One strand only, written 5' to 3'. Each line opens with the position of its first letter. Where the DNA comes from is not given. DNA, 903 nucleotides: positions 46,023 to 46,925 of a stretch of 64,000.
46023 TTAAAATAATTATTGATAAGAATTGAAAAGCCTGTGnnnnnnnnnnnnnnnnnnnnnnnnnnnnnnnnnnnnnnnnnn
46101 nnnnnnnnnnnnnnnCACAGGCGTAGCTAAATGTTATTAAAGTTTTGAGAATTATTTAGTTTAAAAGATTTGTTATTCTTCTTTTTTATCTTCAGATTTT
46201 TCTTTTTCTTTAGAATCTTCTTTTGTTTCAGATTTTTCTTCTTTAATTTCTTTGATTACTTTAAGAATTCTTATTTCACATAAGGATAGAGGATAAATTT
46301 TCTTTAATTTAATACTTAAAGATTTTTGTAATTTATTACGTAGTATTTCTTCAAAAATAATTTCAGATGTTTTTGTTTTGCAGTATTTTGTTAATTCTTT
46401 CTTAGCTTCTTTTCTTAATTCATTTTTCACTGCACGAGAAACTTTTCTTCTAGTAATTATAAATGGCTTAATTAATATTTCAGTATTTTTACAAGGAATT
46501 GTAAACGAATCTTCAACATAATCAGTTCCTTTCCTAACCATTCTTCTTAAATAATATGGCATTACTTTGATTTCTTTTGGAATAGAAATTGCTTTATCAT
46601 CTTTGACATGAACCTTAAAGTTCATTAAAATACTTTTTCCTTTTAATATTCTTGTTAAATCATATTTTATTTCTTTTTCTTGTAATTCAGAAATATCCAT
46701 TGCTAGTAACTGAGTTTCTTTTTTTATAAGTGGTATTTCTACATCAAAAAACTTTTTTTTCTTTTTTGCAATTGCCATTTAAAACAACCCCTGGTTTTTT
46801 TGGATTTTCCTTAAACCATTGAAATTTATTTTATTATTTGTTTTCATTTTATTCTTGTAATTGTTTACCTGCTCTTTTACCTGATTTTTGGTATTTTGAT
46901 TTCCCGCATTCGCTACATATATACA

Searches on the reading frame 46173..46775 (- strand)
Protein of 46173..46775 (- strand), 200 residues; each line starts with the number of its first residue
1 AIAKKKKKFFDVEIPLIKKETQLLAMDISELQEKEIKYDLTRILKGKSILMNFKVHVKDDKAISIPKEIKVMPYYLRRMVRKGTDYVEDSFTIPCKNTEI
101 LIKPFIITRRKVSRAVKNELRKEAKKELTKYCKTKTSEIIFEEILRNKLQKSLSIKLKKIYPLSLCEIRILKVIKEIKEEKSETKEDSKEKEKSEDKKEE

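Call 49: search_protein_families(library=pfam, proteins=[window:46173-46775:-], max_evalue=0.001)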
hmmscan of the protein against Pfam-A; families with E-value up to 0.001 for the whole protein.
window:46173-46775:- (200 aa): 1 family
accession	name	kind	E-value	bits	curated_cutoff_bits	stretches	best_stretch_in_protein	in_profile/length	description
PF01015.23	Ribosomal_S3Ae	-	1.9e-14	54.1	29.3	1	5-176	11-190/191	Ribosomal S3Ae family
